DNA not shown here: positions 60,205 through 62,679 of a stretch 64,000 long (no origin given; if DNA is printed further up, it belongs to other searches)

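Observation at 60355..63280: Orphan ABC module in the lptB position: 724-aa protein with an unrecognisable ectodomain and a truncated importer-type membrane domain, paired with an intact GlnQ-type ATPase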

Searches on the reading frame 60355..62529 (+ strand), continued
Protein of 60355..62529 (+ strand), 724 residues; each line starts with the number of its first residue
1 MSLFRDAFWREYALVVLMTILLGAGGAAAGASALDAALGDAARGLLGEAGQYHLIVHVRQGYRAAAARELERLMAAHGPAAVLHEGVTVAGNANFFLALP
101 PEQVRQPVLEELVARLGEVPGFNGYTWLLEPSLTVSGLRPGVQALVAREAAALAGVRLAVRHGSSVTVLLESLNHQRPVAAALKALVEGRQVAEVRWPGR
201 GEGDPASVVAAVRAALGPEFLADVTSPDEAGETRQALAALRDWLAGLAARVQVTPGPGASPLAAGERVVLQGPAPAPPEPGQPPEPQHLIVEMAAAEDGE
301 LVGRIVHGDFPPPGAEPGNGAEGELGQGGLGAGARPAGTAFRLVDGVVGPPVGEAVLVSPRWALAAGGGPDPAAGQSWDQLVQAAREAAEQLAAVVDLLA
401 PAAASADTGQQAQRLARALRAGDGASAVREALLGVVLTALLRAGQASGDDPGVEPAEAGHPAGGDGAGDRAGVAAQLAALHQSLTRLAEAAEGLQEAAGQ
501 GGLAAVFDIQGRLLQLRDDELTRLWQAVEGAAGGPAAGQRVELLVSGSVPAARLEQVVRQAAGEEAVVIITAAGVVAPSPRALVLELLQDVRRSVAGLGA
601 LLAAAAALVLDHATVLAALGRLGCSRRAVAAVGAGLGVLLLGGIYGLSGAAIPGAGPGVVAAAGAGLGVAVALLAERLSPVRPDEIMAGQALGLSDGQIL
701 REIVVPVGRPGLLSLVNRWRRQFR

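Call 34: search_protein_families(library=pfam, proteins=[P0064, P0066, P0073, P0085, P0048, P0040, P0059, P0057, P0017, P0022], max_evalue=0.1)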
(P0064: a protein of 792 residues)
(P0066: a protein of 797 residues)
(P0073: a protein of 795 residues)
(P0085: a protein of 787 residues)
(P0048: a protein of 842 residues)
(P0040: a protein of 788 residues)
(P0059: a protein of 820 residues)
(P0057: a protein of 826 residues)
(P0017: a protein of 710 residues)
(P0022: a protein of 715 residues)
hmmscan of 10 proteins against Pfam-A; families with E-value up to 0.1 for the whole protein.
P0064 (792 aa): 6 families
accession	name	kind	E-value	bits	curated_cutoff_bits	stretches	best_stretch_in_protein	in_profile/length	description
PF05531.17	NPV_P10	-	0.00089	20.1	29.8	1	385-444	6-67/75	Nucleopolyhedrovirus P10 protein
PF24611.2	Spectrin_Anc-1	-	0.027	15.2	33.2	1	391-478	21-108/115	Nuclear anchorage protein 1, spectrin-like repeat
PF05546.16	She9_MDM33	-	0.035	14.4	22.2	1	431-557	5-123/198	She9 / Mdm33 family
PF12631.12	MnmE_helical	-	0.052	14.1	40.1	0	58-246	69-136/211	MnmE helical domain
PF17456.7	TcpS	-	0.065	13.5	28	0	535-596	38-100/155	Toxin-coregulated pilus protein S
PF11099.14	M11L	-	0.084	13.6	26.9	0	175-238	63-127/160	Apoptosis regulator M11L like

P0066 (797 aa): 5 families
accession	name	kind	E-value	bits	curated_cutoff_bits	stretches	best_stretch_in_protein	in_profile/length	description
PF10046.14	BLOC1_2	-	0.0017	19.1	33.4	1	353-417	25-91/96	Biogenesis of lysosome-related organelles complex-1 subunit 2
PF11887.13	Mce4_CUP1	-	0.011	15.7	32.6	0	415-537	78-197/222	Cholesterol uptake porter CUP1 of Mce4, putative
PF00528.27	BPD_transp_1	-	0.021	15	26.4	1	736-787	60-111/184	Binding-protein-dependent transport system inner membrane component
PF20548.3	DUF6762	-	0.056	14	27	1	475-536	70-131/132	Family of unknown function (DUF6762)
PF19103.5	DUF5790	-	0.085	13.9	26.8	0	322-419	10-106/126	Family of unknown function (DUF5790)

P0073 (795 aa): 2 families
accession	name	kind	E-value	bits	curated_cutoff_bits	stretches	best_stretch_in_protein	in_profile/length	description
PF21579.3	PabTrmU54_TRAM_dom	-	0.0036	17.6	27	1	156-182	22-47/56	tRNA (uracil(54)-C(5))-methyltransferase, TRAM domain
PF12945.12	PilZNR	-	0.028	15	23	0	163-219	3-58/85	Flagellar protein YcgR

P0085 (787 aa): 2 families
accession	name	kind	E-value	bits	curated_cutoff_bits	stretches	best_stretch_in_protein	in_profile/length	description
PF21786.3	Bflower_3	-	0.028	14.7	34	0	401-471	23-95/125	6-fold beta flower protein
PF00528.27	BPD_transp_1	-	0.034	14.3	26.4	0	709-774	47-111/184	Binding-protein-dependent transport system inner membrane component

P0048 (842 aa): 0 families

P0040 (788 aa): 3 families
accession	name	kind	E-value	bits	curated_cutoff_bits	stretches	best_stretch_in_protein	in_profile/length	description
PF01741.23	MscL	-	0.012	16.4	27.4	0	23-90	11-78/123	Large-conductance mechanosensitive channel, MscL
PF13347.12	MFS_2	-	0.015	14.3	27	1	635-713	167-245/427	MFS/sugar transport protein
PF16888.10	YwqH-like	-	0.092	13.4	33.7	0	459-528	9-74/123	YwqH-like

P0059 (820 aa): 3 families
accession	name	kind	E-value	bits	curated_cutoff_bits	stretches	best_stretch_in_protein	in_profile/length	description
PF00804.31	Syntaxin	-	0.014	15.6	26.7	1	414-515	2-104/157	Syntaxin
PF20379.3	DUF6674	-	0.036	14.1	28.5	1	411-503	15-100/251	Family of unknown function (DUF6674)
PF11240.13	DUF3042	-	0.04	14.2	25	0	753-781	10-38/54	Protein of unknown function (DUF3042)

P0057 (826 aa): 7 families
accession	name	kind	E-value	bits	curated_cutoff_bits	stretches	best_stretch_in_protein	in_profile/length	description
PF06160.17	EzrA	-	0.00027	19.8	39.6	1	390-530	249-393/557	Septation ring formation regulator, EzrA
PF15905.10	HMMR_N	-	0.00082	19.4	30.1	1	390-508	182-303/330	Hyaluronan mediated motility receptor N-terminal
PF10031.14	DUF2273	-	0.011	16.2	25.4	1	756-776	1-21/48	Small integral membrane protein (DUF2273)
PF09568.16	RE_MjaI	-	0.023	15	22.7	0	568-597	53-82/164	MjaI restriction endonuclease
PF18544.7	Polo_box_3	-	0.033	15.2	34.2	0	628-691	13-74/97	Polo box domain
PF02185.22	HR1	-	0.047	14.1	33.1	1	387-424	28-64/67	Hr1 repeat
PF18934.5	DUF5682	-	0.077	11.8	26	0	490-596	468-579/727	Family of unknown function (DUF5682)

P0017 (710 aa): 6 families
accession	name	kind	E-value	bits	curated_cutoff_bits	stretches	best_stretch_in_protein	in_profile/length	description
PF08393.18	DHC_N2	-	0.0014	18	31.9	1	289-414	123-242/403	Dynein heavy chain, N-terminal region 2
PF10046.14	BLOC1_2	-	0.0028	18.4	33.4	1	341-407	11-78/96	Biogenesis of lysosome-related organelles complex-1 subunit 2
PF06197.19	DUF998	-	0.0034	17.5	30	1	571-664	2-93/184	Protein of unknown function (DUF998)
PF05622.17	HOOK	-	0.02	14.1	35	1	353-407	92-145/514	HOOK protein coiled-coil region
PF07996.16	T4SS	-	0.059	14.2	24.7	0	379-464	7-91/197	Type IV secretion system proteins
PF06781.17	CrgA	-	0.065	13.8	24.8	0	596-646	19-69/89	Cell division protein CrgA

P0022 (715 aa): 1 family
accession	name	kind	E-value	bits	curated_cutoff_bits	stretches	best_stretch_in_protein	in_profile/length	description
PF00324.27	AA_permease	-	0.054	12.6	24.6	1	577-669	78-165/470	Amino acid permease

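Call 40: find_homologous_proteins(query=A2, max_evalue=1e-10)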
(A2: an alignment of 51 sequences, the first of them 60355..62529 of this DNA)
Query A2 (51 sequences) (724 aa, profile of the alignment): 10 proteins with E <= 1e-10 among 8000 candidates.
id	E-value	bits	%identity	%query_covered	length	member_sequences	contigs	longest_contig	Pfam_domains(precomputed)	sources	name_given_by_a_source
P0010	1.5e-196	673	34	99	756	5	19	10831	-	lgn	-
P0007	1.5e-195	670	49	99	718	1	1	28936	-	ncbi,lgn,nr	ncbi:MAG: hypothetical protein H0Z37_08280 [Firmicutes bacterium]|nr:hypothetical protein [Bacillota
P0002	4.7e-193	662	58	100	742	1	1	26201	-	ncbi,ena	ncbi:MAG TPA: hypothetical protein VIK93_07910 [Limnochordales bacterium]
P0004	1.1e-191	657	54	100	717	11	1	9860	-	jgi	-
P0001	2.5e-191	656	100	100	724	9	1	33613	-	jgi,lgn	-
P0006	4.5e-190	652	53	100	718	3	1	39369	-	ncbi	ncbi:MAG TPA: hypothetical protein VIK98_00290 [Limnochordales bacterium]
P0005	2.6e-176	606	54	100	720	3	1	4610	-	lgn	-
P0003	2.3e-171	590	57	100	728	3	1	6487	-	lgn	-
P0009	8.2e-139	482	41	48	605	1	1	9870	-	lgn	-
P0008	7.2e-138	479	40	48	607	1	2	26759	-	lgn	-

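Call 70: predict_structure(alignment_id=A5)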
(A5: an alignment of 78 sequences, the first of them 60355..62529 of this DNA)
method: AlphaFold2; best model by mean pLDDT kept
length: 724 residues; sequences in the alignment: 78
mean_pLDDT: 81.5   pTM: 0.58
mean pLDDT of the five models: 81.5, 79.7, 78.8, 77.2, 77.0
residues with pLDDT >= 90: 384; 70-90: 166; 50-70: 90; < 50: 84
segments of 3 or more residues with pLDDT < 50: 318-322, 401-471, 500-502
pLDDT, mean of each block of 10 residues (from residue 1): 78 95 96 88 82 94 95 91 92 95 94 92 90 93 95 97 93 94 95 86 81 95 75 66 87 94 94 94 94 90 93 63 57 89 95 94 75 60 69 64 46 43 40 38 37 32 37 64 71 57 60 82 81 61 95 93 89 90 86 96 96 95 95 98 98 95 98 95 92 92 82 81 58
secondary structure, 60 per line:
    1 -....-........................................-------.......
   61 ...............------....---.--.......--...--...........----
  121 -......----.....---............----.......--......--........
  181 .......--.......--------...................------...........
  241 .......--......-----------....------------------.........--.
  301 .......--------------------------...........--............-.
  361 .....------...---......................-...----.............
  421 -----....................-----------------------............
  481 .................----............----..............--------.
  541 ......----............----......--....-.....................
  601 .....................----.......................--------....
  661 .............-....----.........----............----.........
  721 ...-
elements in order (helices of 4 or more, strands of 3 or more residues): H2-5 H7-46 E54-59 H60-75 E82-85 E92-98 H106-116 E122-127 E132-136 H140-151 E156-162 E165-170 H173-187 E190-196 H205-219 E220-223 H230-247 E250-255 E267-270 E289-297 E300-307 E334-344 E347-358 H360-365 H378-399 H408-420 H426-445 H469-497 H502-513 H518-531 E540-546 H551-562 E567-572 E575-578 H580-621 H626-648 H657-673 H675-678 H683-691 H696-707 H712-723

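Call 72: fold_search(model_id=the predicted structure, library=pdb)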
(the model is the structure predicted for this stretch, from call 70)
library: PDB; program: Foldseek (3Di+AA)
matches with E <= 10: 519; with E <= 0.001: 0
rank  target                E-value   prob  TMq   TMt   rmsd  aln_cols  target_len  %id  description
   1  3s1t_B                2.7e-02  0.96  0.09  0.35  12.4       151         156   18  Structure of the regulatory domain of aspartokinase (Rv3709c; AK-beta) in complex with threonine from Mycobacterium tu (released 2012-06-13)
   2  5yei_A                3.5e-02  0.77  0.09  0.14  12.8       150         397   15  Mechanistic insight into the regulation of Pseudomonas aeruginosa aspartate kinase (released 2018-08-29)
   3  5yei_B                4.3e-02  0.94  0.10  0.35  12.2       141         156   16  Mechanistic insight into the regulation of Pseudomonas aeruginosa aspartate kinase (released 2018-08-29)
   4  9hqv_Ya               7.1e-02  0.66  0.09  0.18  16.2       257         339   15  Cryo-EM structure of the small subunit of the mitochondrial ribosome from Toxoplasma gondii (released 2025-06-11)
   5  2dt9_A                7.5e-02  0.89  0.10  0.36  12.1       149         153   14  Crystal structure of the regulatory subunit of aspartate kinase from Thermus flavus (released 2007-07-17)
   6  4ney_B                9.2e-02  0.90  0.09  0.32  10.5       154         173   14  Crystal Structure of an engineered protein with ferredoxin fold, Northeast Structural Genomics Consortium (NESG) Targe (released 2014-01-15)
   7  5zdh_A                9.6e-02  0.12  0.07  0.10  41.7       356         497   13  CryoEM structure of ETEC Pilotin-Secretin AspS-GspD complex (released 2018-04-18)
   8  3cb4_A                1.1e-01  0.69  0.11  0.14  12.8       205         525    9  The Crystal Structure of LepA (released 2008-03-18)
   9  4nez                  1.2e-01  0.77  0.09  0.34  11.5       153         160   16  Crystal Structure of an engineered protein with ferredoxin fold, Northeast Structural Genomics Consortium (NESG) Target  (released 2014-01-15)
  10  9vp8                  1.4e-01  0.44  0.08  0.29  12.8       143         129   15  Crystal structure of YdjB from Salmonella enterica subsp. enterica serovar Typhi (released 2025-10-22)
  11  2rop_MODEL_1_A        1.4e-01  0.51  0.07  0.31  15.8       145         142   13  Solution structure of domains 3 and 4 of human ATP7B (released 2008-10-21)
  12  7lkp_A                1.8e-01  0.28  0.09  0.04  41.3       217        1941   16  Structure of ATP-free human ABCA4 (released 2021-03-03)
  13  3ab4_F                1.9e-01  0.69  0.10  0.36  12.3       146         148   16  Crystal structure of feedback inhibition resistant mutant of aspartate kinase from Corynebacterium glutamicum in compl (released 2010-06-23)
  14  2zho_A                2.1e-01  0.60  0.09  0.33  12.9       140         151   15  Crystal structure of the regulatory subunit of aspartate kinase from Thermus thermophilus (ligand free form) (released 2009-02-17)
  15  3ab2_J                2.5e-01  0.41  0.09  0.31  12.2       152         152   14  Crystal structure of aspartate kinase from Corynebacterium glutamicum in complex with threonine (released 2010-06-23)
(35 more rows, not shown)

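Call 76: find_encoding_contigs(protein=P0107, flank=8000, max_places=3)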
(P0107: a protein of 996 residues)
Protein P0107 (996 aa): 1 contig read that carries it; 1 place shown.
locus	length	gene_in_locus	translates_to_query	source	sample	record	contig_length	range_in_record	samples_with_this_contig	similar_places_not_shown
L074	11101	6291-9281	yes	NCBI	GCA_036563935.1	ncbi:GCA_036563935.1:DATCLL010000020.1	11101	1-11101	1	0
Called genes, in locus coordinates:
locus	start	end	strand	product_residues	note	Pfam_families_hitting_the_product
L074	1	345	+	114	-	?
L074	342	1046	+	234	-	-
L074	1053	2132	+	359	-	PF03739:LptF_LptG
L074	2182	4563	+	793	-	-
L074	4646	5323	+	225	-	-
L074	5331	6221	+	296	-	PF03968:LptD_N (faint)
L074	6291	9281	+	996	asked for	PF00005:ABC_tran, PF13304:AAA_21 (faint)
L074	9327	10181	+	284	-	PF03331:LpxC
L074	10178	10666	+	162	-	PF22817:ApeP-like (weak), PF07977:FabA, PF22818:ApeI-like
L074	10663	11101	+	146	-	PF00132:Hexapep (weak), PF25087:GMPPB_C, PF00132:Hexapep (weak)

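Call 77: find_encoding_contigs(protein=P0001, flank=10000, max_places=3)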
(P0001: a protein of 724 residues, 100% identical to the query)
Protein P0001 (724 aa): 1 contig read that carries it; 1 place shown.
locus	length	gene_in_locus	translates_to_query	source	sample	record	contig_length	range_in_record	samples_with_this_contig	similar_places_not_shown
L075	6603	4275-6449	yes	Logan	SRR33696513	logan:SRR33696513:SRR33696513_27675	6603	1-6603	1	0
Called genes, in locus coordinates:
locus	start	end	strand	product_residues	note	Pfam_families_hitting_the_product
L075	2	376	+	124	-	?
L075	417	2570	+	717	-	-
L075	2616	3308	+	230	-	PF06835:LptC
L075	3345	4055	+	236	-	-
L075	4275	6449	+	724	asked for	-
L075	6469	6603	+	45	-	?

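Call 78: find_encoding_contigs(protein=P0002, flank=10000, max_places=2)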
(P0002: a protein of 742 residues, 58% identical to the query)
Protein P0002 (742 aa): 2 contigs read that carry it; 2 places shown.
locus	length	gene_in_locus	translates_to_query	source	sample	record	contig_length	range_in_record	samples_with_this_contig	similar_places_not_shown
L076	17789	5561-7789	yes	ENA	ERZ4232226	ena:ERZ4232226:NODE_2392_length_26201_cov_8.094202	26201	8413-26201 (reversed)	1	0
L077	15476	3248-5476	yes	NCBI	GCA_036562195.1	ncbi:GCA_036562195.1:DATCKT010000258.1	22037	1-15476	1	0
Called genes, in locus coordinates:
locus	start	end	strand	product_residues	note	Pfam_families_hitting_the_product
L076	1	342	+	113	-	?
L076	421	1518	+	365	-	PF03739:LptF_LptG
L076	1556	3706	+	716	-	PF03968:LptD_N (faint)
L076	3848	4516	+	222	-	PF06835:LptC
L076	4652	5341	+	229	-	-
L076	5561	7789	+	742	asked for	-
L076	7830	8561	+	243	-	PF02463:SMC_N (faint), PF00005:ABC_tran, PF13304:AAA_21 (weak)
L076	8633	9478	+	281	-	PF03331:LpxC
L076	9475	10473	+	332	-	PF00483:NTP_transferase, PF12804:NTP_transf_3, PF24894:Hexapep_GlmU (faint)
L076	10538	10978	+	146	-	PF22817:ApeP-like (weak), PF07977:FabA, PF22818:ApeI-like, PF03061:4HBT (faint)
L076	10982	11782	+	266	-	PF00132:Hexapep (weak), PF25084:LbH_EIF2B (faint), PF25087:GMPPB_C (weak), PF00132:Hexapep, PF13720:Acetyltransf_11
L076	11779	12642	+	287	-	PF17930:LpxI_N, PF06230:LpxI_C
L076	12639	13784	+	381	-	PF02684:LpxB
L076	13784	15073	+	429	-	PF02684:LpxB (weak)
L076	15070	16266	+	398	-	-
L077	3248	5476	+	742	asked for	-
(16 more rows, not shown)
